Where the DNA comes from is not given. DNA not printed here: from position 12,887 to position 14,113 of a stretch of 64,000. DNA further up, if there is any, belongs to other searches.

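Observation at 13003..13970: Low-GC island encoding a free-standing NUMOD3-repeat / PD-(D/E)XK nuclease directly after the intein-laden nrdJ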

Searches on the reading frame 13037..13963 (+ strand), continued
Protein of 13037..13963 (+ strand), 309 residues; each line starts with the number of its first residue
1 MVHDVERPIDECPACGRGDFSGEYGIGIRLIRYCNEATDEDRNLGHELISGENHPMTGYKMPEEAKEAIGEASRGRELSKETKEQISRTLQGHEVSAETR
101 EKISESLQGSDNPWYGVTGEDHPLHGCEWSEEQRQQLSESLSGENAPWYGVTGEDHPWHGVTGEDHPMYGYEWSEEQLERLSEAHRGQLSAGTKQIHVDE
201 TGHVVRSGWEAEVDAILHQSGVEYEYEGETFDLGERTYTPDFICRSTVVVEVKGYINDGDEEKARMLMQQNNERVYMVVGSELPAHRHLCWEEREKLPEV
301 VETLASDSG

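Call 12: search_dna_similar(query=window:13037-13963:+, collection=phages, mode=protein, max_evalue=0.001, max_rows=30)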
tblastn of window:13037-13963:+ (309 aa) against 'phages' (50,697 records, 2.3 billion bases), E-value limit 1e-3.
Records with a match: 182; places in all: 184; records where one place covers at least 80% of the query: 0.
Best place of each record, by identity: <60% 182.
By first word of the organism name: Escherichia 70; Salmonella 22; Bacillus 15; Synechococcus 13; Kayfunavirus 13; Prochlorococcus 7; Klebsiella 4; Roseobacter 4; Enterobacter 4; Citrobacter 4; and 18 more.
By host as written in the record: Escherichia coli 39; - 22; Salmonella enterica subsp. enterica serovar Typhi 15; Synechococcus sp. CB0101 4; Haloarcula vallismortis 3; Rhodobacteraceae bacterium FZCC0023 3; Salmonella enterica subsp. enterica serovar Typhimurium ST19 3; Haloarcula californiae 2; and 68 more.
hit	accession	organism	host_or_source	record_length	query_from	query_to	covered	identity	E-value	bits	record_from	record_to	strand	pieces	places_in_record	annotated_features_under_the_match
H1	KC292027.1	Halovirus HCTV-5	Haloarcula californiae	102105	130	299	55%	45.0%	1e-31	130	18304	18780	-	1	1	38: hypothetical protein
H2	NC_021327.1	Halovirus HCTV-5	Haloarcula californiae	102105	130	299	55%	45.0%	1e-31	130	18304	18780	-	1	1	38: endonuclease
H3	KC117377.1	Haloarcula vallismortis tailed virus 1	Haloarcula vallismortis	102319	130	299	55%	45.0%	1e-31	130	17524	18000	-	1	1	37: replication factor C small subunit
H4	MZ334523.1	Haloarcula virus HVTV-2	Haloarcula vallismortis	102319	130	299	55%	45.0%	1e-31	130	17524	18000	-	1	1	endodeoxyribonuclease I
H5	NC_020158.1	Haloarcula vallismortis tailed virus 1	Haloarcula vallismortis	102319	130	299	55%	45.0%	1e-31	130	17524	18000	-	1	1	37: endonuclease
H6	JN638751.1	Bacillus phage G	Bacillus megaterium str. ATCC 43725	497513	39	169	42%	34.5%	3e-7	57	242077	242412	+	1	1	330: gp330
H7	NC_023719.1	Bacillus phage G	Bacillus megaterium str. ATCC 43725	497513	39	169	42%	34.5%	3e-7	57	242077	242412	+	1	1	330: homing endonuclease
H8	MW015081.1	Synechococcus phage S-SRM01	Synechococcus sp. KCZYC6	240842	58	186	42%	30.1%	4e-4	48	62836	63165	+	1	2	translation initiation factor 2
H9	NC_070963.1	Synechococcus phage S-SRM01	Synechococcus sp. KCZYC6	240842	58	186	42%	30.1%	4e-4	48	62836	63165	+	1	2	translation initiation factor 2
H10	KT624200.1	Bacillus phage SP-15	Bacillus subtilis W-23-S(r); Bacillus ...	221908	61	186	41%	30.2%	7e-8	60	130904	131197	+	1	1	HNH-type endonuclease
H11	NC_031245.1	Bacillus phage SP-15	Bacillus subtilis W-23-S(r); Bacillus ...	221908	61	186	41%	30.2%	7e-8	60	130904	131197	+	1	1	HNH endonuclease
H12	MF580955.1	Salinibacter phage M1EM-1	Salinibacter ruber M1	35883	107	189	27%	45.8%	4e-9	64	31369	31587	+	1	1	hypothetical protein | sig_peptide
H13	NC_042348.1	Salinibacter phage M1EM-1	Salinibacter ruber M1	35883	107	189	27%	45.8%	4e-9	64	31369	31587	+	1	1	hypothetical protein | sig_peptide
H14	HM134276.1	Escherichia phage RB16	Escherichia coli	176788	15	151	44%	27.7%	3e-6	55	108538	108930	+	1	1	putative Mob-like HNH homing endonuclease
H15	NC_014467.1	Escherichia phage RB16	Escherichia coli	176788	15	151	44%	27.7%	3e-6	55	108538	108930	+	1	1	homing endonuclease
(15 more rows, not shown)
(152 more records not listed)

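Call 13: find_encoding_contigs(protein=P0013, flank=10000, max_places=3)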
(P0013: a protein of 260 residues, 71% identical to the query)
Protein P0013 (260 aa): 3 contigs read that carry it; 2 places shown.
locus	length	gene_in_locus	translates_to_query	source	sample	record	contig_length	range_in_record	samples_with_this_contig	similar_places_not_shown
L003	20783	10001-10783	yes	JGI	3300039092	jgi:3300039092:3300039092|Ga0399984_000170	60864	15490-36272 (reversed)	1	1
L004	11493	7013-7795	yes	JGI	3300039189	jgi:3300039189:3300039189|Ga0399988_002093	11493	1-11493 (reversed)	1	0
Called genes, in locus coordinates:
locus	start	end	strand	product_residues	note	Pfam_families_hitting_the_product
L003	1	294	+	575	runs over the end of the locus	PF26686:DUF8575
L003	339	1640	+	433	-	PF26686:DUF8575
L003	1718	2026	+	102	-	-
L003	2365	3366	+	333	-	PF02885:Glycos_trans_3N, PF00591:Glycos_transf_3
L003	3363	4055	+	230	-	PF00697:PRAI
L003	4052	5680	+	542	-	PF04715:, PF00425:Chorismate_bind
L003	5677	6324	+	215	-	PF00117:GATase, PF07722:Peptidase_C26 (faint)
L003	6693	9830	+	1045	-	PF00317:Ribonuc_red_lgN, PF02867:Ribonuc_red_lgC, PF12637:TSCPD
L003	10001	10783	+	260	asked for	PF07460:NUMOD3, PF05367:Phage_endo_I (weak)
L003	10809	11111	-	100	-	PF26119:DUF8036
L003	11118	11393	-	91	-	PF25213:HVO_A0261_N, PF01022:HTH_5, PF24033:DUF7342, PF12840:HTH_20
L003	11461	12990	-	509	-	PF00174:Oxidored_molyb, PF03404:Mo-co_dimer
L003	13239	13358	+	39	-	PF28087:HVO_2523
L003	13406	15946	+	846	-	PF00072:Response_reg, PF08447:PAS_3, PF08448:PAS_4, PF00989:PAS, PF13188:PAS_8, PF08448:PAS_4, PF13426:PAS_9, PF00989:PAS, +7 more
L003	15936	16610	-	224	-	PF09335:VTT_dom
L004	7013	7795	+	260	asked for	PF07460:NUMOD3, PF05367:Phage_endo_I (weak)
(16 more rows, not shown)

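Call 14: find_encoding_contigs(protein=P0010, flank=10000, max_places=4)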
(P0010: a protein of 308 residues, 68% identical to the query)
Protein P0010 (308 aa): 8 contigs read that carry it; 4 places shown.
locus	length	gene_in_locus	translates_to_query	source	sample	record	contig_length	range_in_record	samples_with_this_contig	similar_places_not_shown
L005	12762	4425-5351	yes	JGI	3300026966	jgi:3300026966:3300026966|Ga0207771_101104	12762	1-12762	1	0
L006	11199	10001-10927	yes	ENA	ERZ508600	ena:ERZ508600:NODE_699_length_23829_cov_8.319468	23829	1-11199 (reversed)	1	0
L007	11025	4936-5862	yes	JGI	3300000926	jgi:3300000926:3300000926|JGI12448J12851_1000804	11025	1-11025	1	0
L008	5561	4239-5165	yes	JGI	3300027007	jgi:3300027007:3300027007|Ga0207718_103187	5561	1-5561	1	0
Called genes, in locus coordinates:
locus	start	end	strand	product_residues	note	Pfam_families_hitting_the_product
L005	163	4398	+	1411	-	PF00317:Ribonuc_red_lgN, PF02867:Ribonuc_red_lgC, PF14890:Intein_splicing, PF14528:LAGLIDADG_3, PF12637:TSCPD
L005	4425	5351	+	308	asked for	PF07460:NUMOD3, PF05367:Phage_endo_I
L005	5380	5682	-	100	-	PF26119:DUF8036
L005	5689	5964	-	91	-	PF25213:HVO_A0261_N, PF01022:HTH_5, PF24033:DUF7342, PF12840:HTH_20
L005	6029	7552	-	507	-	PF00174:Oxidored_molyb, PF03404:Mo-co_dimer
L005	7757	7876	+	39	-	PF28087:HVO_2523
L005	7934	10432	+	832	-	PF00072:Response_reg, PF08447:PAS_3, PF08448:PAS_4, PF00989:PAS, PF08448:PAS_4, PF13188:PAS_8, PF13426:PAS_9, PF00989:PAS, +9 more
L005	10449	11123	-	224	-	PF09335:VTT_dom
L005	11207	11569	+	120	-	PF19148:DUF5830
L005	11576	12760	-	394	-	?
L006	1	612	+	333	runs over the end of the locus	PF02885:Glycos_trans_3N, PF00591:Glycos_transf_3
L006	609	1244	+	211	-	PF00697:PRAI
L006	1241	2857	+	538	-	PF04715:, PF00425:Chorismate_bind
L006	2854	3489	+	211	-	PF00117:GATase, PF07722:Peptidase_C26 (weak)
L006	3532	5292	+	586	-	PF03659:Glyco_hydro_71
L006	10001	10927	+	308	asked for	PF07460:NUMOD3, PF05367:Phage_endo_I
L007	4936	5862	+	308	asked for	PF07460:NUMOD3, PF05367:Phage_endo_I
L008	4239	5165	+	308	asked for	PF07460:NUMOD3, PF05367:Phage_endo_I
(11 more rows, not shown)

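Call 15: get_annotated_region(hit=H5, flank=6000)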
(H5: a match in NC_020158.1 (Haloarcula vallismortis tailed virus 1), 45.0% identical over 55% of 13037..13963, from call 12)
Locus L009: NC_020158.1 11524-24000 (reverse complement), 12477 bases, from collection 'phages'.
description: Halovirus HVTV-1, complete genome.
organism: Haloarcula vallismortis tailed virus 1 (NCBI taxid 1262528)
taxonomy: Viruses; Duplodnaviria; Heunggongvirae; Uroviricota; Caudoviricetes; Thumleimavirales; Druskaviridae; Tredecimvirus; Tredecimvirus HVTV1
host: Haloarcula vallismortis; source: -; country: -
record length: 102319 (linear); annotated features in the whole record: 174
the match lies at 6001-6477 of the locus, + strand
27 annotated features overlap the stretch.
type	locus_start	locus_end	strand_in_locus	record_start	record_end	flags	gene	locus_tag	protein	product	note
CDS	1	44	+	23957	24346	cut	52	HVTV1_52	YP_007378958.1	hypothetical protein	-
CDS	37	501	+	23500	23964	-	51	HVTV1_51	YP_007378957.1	hypothetical protein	-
CDS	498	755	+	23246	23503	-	50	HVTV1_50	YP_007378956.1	hypothetical protein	-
CDS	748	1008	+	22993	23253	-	49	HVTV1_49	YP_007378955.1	hypothetical protein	-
CDS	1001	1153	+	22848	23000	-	48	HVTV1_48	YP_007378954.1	hypothetical protein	-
CDS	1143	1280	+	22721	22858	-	47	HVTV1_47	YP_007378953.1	hypothetical protein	-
CDS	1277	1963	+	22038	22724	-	46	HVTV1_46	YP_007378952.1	HNH endonuclease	-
CDS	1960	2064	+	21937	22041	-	45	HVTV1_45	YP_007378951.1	hypothetical protein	-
CDS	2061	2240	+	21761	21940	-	44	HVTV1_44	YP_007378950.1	hypothetical protein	-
CDS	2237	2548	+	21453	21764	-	43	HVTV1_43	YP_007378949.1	pyrophosphatase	-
CDS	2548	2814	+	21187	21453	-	42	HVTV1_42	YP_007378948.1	hypothetical protein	-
CDS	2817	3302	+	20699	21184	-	41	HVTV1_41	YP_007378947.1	HNH endonuclease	-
CDS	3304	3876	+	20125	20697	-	40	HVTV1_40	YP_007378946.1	hypothetical protein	-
CDS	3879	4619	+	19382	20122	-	39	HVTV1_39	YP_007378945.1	hypothetical protein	-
CDS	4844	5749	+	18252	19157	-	38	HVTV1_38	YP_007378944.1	thymidylate synthase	-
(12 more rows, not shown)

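Call 16: get_annotated_region(hit=H2, flank=6000)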
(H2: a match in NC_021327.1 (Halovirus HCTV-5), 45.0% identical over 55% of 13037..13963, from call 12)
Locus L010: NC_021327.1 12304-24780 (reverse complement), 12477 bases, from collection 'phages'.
description: Halovirus HCTV-5, complete genome.
organism: Halovirus HCTV-5 (NCBI taxid 1273748)
taxonomy: Viruses; Duplodnaviria; Heunggongvirae; Uroviricota; Caudoviricetes; Thumleimavirales; Druskaviridae; Tredecimvirus
host: Haloarcula californiae; source: -; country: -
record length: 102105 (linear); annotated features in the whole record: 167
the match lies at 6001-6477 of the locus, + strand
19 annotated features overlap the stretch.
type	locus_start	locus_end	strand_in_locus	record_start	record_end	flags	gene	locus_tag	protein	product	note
CDS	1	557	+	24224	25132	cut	48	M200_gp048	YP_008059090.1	DNA methyltransferase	AdoMet-MTase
CDS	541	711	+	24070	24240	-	47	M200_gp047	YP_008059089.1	HNH endonuclease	-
CDS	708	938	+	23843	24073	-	46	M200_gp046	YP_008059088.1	hypothetical protein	-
CDS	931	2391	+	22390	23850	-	45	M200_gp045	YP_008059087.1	tRNA splicing ligase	RtcB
CDS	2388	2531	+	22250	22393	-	44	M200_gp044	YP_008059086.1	hypothetical protein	-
CDS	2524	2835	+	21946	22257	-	43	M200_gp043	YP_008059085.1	pyrophosphatase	NTP-PPase MazG-like domain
CDS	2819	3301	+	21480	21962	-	42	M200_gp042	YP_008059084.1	endonuclease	HNH endonuclease domain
CDS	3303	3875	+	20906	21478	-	41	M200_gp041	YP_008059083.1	hypothetical protein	-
CDS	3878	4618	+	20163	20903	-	40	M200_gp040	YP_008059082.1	hypothetical protein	-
CDS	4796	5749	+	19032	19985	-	39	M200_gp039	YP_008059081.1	thymidylate synthase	Thymidylate synthase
CDS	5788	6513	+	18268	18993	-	38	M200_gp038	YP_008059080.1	endonuclease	-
CDS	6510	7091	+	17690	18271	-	37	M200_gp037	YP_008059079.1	hypothetical protein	-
CDS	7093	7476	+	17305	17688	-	36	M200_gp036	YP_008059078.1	hypothetical protein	-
CDS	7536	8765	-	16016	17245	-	35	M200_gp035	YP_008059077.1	exonuclease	DNA polymerase II, small subunit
CDS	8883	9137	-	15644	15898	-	34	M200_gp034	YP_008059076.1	hypothetical protein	-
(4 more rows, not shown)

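Call 29: find_related_loci(query=A4, collection=metagenome_contigs, flank=4000)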
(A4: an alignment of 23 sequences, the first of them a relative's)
Query A4 (309 aa) in metagenome_contigs; peptide patterns used: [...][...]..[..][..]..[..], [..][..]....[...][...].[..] (x = any residue, [..] = any of these).
374 stretches matched a pattern; 11 encode a relative of the query (tblastn E <= 1e-3); 11 distinct loci.
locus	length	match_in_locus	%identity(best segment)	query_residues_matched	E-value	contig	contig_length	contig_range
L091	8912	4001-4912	68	1-304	6e-145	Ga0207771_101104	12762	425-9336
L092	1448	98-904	32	11-302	4e-45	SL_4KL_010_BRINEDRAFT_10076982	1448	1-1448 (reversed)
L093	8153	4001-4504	38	98-301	6e-40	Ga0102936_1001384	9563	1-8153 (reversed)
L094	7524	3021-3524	38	98-301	6e-40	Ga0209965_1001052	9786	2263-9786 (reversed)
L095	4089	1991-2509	34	96-306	2e-35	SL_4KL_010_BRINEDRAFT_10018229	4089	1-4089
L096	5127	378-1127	29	9-301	2e-27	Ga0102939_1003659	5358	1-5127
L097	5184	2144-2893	29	9-301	2e-27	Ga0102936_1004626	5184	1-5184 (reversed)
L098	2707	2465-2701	42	84-227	4e-16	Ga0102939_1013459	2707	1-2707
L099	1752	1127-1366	32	185-267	3e-10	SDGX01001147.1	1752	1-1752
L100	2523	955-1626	23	75-281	9e-7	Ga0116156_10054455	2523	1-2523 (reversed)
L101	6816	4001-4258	29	202-284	1e-6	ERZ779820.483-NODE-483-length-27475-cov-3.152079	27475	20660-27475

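Call 30: find_related_loci(query=A4, collection=viral_contigs, flank=4000)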
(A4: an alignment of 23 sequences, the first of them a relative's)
Query A4 (309 aa) in viral_contigs; peptide patterns used: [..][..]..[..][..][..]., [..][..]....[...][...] (x = any residue, [..] = any of these).
88 stretches matched a pattern; 6 encode a relative of the query (tblastn E <= 1e-3); 6 distinct loci.
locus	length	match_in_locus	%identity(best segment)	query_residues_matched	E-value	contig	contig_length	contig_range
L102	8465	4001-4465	41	49-301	1e-30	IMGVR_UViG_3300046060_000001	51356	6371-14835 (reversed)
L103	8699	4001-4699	30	12-297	1e-30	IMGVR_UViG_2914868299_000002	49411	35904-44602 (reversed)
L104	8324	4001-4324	45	190-297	1e-29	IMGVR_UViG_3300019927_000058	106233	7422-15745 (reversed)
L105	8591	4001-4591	27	82-267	4e-14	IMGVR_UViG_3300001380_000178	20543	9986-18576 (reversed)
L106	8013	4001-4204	34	205-267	6e-9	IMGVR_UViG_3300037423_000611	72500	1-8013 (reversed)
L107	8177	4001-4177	37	196-254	6e-7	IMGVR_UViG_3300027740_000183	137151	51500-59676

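Call 36: search_protein_families(library=pfam, proteins=[L093:4564-7524:-, L092:996-1448:-, L095:2902-4089:-, L093:3138-3623:+, L097:1798-2148:+, L097:1110-1817:+, L103:2611-3753:+, L104:3224-4351:+, L104:4488-8324:+, L093:3662-4507:+], max_evalue=0.001)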
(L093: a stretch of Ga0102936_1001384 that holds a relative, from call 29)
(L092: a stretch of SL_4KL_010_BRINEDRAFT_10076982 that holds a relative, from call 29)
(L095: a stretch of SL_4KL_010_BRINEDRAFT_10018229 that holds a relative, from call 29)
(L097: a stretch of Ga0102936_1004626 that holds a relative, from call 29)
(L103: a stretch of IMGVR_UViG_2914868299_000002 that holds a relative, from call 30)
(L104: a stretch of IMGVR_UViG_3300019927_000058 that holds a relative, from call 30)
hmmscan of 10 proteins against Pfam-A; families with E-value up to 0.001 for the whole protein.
L093:4564-7524:- (987 aa): 3 families
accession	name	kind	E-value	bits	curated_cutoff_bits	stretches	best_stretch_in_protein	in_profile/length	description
PF02867.20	Ribonuc_red_lgC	-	5.3e-130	435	23.9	1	113-708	1-523/523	Ribonucleotide reductase, barrel domain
PF00317.26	Ribonuc_red_lgN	-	2.2e-23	82.5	28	1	32-109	5-76/77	Ribonucleotide reductase, all-alpha domain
PF12637.14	TSCPD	-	2.2e-18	66.8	22.8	1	822-911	11-87/88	TSCPD domain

L092:996-1448:- (151 aa): 1 family
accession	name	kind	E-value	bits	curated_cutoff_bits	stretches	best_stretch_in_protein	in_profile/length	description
PF12637.14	TSCPD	-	9.5e-18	64.7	22.8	1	1-81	19-87/88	TSCPD domain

L095:2902-4089:- (396 aa): 2 families
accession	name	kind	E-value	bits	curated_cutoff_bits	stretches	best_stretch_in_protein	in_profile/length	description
PF12637.14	TSCPD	-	1.3e-19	70.7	22.8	1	239-328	11-88/88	TSCPD domain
PF02867.20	Ribonuc_red_lgC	-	1.5e-19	70.5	23.9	1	1-133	404-523/523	Ribonucleotide reductase, barrel domain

L093:3138-3623:+ (162 aa): 6 families
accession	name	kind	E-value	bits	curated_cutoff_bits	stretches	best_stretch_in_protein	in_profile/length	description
PF00583.31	Acetyltransf_1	-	1.8e-19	70.6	20.7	1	43-151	15-116/116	Acetyltransferase (GNAT) family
PF13508.13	Acetyltransf_7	-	8.6e-15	55.3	27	1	67-152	7-83/84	Acetyltransferase (GNAT) domain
PF13302.13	Acetyltransf_3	-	2.7e-12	48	25.4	1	10-152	4-138/138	Acetyltransferase (GNAT) domain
PF13673.13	Acetyltransf_10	-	2.8e-11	43.9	23.6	1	57-160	25-116/128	Acetyltransferase (GNAT) domain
PF08445.16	FR47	-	2.7e-07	30.9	22.1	1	90-154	17-80/86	FR47-like protein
PF13523.12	Acetyltransf_8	-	3.5e-05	23.9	27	1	103-154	88-140/145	Acetyltransferase (GNAT) domain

L097:1798-2148:+ (117 aa): 0 families

L097:1110-1817:+ (236 aa): 4 families
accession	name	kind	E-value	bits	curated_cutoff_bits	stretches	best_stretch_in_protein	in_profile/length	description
PF02223.23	Thymidylate_kin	-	9e-36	123.7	27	1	45-226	1-185/185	Thymidylate kinase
PF01712.25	dNK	-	3.8e-06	27.2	27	1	44-216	2-181/203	Deoxynucleoside kinase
PF13238.12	AAA_18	-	3.5e-05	24.7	29.4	1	43-190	1-120/128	AAA domain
PF07931.18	CPT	-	0.00091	19.5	22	0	41-135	2-95/172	Chloramphenicol phosphotransferase-like protein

L103:2611-3753:+ (381 aa): 1 family
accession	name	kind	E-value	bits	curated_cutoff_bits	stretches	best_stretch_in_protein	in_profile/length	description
PF00589.27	Phage_integrase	-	2.5e-11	44.1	27.1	1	304-369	106-169/172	Phage integrase family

L104:3224-4351:+ (376 aa): 2 families
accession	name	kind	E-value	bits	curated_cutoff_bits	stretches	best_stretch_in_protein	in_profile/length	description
PF24308.1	DUF7487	-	0.00017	22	27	0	200-258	58-116/220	Family of unknown function (DUF7487)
PF13384.12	HTH_23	-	0.00044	20.4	24.6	0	101-127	15-41/50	Homeodomain-like domain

L104:4488-8324:+ (1279 aa): 1 family
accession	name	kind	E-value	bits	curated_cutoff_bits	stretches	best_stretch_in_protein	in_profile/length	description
PF10145.14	PhageMin_Tail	-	4.8e-26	92.3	33.2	1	96-290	5-193/201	Phage-related minor tail protein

L093:3662-4507:+ (282 aa): 2 families
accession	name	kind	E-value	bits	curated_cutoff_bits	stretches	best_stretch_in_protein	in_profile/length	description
PF05367.17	Phage_endo_I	-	3.2e-05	24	29.1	1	180-253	11-87/149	Phage endonuclease I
PF07460.16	NUMOD3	-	0.00047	20.5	20.4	1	136-159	4-27/37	NUMOD3 motif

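Call 41: predict_structure(alignment_id=A5)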
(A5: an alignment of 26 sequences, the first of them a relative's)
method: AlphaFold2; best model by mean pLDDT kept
length: 309 residues; sequences in the alignment: 26
mean_pLDDT: 73.5   pTM: 0.43
mean pLDDT of the five models: 73.5, 68.9, 67.6, 66.6, 63.5
residues with pLDDT >= 90: 122; 70-90: 43; 50-70: 84; < 50: 60
segments of 3 or more residues with pLDDT < 50: 1-6, 76-78, 90-95, 112-116, 149-152, 154-172, 188-192
pLDDT, mean of each block of 10 residues (from residue 1): 52 90 88 92 86 67 67 51 60 49 55 49 54 64 49 44 41 54 52 76 92 97 96 92 97 93 96 96 97 98 88
secondary structure, 60 per line:
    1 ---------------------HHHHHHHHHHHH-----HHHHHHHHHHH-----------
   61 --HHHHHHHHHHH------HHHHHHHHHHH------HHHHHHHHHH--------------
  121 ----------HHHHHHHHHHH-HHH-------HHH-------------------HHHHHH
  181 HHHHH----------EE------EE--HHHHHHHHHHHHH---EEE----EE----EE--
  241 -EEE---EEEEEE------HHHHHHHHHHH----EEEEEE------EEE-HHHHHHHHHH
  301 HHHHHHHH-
elements in order: H22-33 H39-49 H63-73 H80-90 H97-106 H131-141 H175-185 H208-220 E224-226 E242-244 E248-253 H260-270 E275-280 E287-289 H291-308
